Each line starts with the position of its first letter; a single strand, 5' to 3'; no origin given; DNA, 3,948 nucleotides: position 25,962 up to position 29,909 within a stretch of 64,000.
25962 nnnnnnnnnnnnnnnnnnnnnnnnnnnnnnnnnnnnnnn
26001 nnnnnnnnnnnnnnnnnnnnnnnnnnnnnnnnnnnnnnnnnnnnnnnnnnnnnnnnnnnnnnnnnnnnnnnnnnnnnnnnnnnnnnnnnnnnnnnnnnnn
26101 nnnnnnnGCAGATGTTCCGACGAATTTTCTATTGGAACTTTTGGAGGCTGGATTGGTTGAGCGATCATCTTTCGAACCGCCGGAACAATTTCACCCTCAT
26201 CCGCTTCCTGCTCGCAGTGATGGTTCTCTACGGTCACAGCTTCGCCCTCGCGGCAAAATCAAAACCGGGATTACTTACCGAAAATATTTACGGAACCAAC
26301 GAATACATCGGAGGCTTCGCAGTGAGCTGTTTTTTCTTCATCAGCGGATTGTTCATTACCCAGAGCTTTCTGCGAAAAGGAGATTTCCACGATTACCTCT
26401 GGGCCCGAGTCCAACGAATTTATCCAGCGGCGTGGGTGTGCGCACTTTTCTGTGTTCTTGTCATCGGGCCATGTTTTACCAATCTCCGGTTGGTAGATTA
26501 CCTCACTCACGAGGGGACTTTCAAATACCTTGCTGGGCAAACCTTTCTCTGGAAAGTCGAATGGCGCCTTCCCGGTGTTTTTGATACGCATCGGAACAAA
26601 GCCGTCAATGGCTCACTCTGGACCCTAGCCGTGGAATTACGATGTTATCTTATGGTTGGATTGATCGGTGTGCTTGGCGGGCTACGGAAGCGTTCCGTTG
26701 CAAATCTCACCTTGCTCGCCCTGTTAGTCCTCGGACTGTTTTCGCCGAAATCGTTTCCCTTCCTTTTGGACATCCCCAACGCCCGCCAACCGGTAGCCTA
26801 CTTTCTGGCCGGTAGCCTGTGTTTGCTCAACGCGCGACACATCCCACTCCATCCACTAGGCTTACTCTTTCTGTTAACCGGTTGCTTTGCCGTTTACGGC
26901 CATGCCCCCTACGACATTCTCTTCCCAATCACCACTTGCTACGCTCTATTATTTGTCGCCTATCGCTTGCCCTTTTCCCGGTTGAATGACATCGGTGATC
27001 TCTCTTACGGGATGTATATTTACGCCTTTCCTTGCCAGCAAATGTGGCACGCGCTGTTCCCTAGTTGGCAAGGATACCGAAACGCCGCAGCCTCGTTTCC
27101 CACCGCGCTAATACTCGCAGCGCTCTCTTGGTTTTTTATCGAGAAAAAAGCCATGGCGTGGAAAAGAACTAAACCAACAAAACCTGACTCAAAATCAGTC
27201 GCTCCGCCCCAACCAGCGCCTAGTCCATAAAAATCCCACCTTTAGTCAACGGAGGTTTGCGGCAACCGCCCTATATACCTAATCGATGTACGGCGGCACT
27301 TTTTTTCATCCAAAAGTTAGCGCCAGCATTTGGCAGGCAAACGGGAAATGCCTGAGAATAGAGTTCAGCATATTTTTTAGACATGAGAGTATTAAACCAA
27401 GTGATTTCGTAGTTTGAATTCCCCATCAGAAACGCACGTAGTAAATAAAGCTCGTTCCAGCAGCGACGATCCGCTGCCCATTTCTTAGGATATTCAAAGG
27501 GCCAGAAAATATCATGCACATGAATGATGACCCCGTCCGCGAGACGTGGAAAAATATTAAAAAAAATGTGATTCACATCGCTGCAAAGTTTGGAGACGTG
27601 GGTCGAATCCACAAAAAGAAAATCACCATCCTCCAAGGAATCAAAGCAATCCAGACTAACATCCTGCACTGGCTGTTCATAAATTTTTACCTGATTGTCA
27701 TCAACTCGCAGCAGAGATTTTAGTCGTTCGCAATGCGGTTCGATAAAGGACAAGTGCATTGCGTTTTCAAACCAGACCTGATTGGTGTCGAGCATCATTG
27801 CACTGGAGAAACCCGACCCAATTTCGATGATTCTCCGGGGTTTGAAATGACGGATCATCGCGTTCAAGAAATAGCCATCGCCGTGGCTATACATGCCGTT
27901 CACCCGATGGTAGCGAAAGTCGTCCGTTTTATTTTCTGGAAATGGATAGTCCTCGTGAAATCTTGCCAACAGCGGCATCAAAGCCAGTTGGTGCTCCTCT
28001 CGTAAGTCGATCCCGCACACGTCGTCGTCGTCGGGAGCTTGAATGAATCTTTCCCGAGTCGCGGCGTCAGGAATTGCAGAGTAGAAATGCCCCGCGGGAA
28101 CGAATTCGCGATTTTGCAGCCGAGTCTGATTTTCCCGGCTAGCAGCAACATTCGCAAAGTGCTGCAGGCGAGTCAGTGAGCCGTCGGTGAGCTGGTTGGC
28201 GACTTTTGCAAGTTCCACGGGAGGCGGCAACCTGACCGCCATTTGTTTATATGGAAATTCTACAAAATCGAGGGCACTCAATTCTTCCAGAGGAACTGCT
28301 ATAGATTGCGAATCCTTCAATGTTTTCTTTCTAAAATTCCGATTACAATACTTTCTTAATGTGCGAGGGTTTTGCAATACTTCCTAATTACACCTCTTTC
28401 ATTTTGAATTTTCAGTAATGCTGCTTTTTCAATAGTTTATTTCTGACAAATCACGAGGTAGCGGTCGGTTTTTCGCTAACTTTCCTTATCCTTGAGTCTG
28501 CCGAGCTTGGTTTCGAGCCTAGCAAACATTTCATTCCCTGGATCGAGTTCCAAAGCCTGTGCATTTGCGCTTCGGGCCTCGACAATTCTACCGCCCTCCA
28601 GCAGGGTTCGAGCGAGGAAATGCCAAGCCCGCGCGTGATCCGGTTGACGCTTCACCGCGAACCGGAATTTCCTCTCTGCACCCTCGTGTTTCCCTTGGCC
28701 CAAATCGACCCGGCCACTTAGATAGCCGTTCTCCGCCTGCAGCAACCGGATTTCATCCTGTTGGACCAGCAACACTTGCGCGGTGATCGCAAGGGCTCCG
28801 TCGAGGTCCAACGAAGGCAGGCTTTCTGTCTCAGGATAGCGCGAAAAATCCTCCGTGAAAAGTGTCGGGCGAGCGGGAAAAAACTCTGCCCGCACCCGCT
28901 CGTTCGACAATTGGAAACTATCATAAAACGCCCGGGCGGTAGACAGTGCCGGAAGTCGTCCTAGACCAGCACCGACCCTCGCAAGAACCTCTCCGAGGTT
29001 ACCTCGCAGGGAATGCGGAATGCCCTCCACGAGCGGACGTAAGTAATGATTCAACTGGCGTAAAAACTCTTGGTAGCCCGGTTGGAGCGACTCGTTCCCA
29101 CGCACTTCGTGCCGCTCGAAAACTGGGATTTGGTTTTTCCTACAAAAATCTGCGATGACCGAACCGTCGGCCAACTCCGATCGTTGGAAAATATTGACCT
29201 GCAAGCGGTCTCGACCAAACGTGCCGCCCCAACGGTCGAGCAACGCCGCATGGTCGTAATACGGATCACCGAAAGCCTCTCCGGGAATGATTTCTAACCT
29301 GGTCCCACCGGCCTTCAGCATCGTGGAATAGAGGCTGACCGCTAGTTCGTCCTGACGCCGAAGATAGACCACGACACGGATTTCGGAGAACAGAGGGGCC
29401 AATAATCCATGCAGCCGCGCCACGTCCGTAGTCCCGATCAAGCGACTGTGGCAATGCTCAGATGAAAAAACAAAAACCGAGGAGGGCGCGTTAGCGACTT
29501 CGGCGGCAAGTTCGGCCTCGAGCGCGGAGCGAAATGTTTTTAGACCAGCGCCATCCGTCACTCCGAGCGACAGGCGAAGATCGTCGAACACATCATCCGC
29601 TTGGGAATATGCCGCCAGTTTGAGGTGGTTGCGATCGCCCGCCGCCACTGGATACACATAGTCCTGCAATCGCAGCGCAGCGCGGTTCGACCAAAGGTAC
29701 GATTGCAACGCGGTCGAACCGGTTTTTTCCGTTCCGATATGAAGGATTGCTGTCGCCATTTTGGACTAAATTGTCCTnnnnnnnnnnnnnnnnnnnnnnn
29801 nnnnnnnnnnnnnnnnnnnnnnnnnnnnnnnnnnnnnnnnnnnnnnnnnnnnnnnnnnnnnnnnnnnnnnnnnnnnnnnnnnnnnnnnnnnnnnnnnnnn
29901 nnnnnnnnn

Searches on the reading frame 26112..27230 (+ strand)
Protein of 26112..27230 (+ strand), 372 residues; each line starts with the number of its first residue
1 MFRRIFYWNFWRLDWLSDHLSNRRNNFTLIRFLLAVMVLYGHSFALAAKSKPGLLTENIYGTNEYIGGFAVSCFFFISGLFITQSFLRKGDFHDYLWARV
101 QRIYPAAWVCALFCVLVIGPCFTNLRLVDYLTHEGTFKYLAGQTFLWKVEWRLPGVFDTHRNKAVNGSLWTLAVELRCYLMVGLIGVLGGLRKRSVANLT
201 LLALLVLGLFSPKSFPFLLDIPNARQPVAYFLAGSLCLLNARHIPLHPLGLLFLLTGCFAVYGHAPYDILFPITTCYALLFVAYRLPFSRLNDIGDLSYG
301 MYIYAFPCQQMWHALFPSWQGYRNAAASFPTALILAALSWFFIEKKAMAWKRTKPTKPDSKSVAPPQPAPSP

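Call 22: search_protein_families(library=pfam, proteins=[window:26112-27230:+], max_evalue=0.01)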
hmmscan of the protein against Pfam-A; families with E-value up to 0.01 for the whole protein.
window:26112-27230:+ (372 aa): 1 family
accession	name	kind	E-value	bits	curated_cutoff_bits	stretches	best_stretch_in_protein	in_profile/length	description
PF01757.29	Acyl_transf_3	-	3.3e-21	76.1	31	1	26-337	3-318/326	Acyltransferase domain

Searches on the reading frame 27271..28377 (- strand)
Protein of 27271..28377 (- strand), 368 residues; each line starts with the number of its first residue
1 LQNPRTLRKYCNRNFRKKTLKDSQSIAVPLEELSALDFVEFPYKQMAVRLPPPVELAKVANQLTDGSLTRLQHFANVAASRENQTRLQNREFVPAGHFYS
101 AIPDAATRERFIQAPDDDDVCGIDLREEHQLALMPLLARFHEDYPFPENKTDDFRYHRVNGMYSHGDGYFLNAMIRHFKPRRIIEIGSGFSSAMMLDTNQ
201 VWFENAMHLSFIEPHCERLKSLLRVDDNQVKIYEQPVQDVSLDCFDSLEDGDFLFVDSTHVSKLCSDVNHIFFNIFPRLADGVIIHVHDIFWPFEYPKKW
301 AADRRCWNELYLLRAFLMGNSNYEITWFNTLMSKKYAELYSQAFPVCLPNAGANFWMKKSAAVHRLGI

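Call 22: search_protein_families(library=pfam, proteins=[window:27271-28377:-], max_evalue=0.01)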
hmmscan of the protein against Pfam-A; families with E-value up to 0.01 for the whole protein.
window:27271-28377:- (368 aa): 2 families
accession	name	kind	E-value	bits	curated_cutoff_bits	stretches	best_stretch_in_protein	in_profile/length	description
PF13578.12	Methyltransf_24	-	7.4e-10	40.1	26.3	1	184-290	1-105/105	Methyltransferase domain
PF13946.11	DUF4214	-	0.0018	18.7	23.2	1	32-86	17-71/72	Domain of unknown function (DUF4214)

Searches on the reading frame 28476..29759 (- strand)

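Call 23: search_protein_families(library=pfam, proteins=[window:28476-29759:-], max_evalue=0.01)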
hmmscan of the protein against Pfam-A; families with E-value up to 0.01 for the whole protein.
window:28476-29759:- (427 aa): 7 families
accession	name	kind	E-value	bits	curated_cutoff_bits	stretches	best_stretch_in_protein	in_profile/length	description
PF13432.12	TPR_16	-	1e-10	42.3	32.7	1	347-409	2-64/65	Tetratricopeptide repeat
PF14559.12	TPR_19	-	2.4e-09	37.8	25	1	353-419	2-68/68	Tetratricopeptide repeat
PF07719.23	TPR_2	-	6e-05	23.3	27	0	376-409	1-34/34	Tetratricopeptide repeat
PF23914.1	TPR_CcmH_CycH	-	0.00026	21.3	42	1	366-411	40-85/158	Cytochrome c-type biogenesis protein H TPR domain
PF13428.12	TPR_14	-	0.0005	20.9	23.5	0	350-384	9-43/44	Tetratricopeptide repeat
PF13424.12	TPR_12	-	0.0013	19.3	30.1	1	349-406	10-75/77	Tetratricopeptide repeat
PF13431.12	TPR_17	-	0.0067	17.1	24.4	0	368-396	5-33/34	Tetratricopeptide repeat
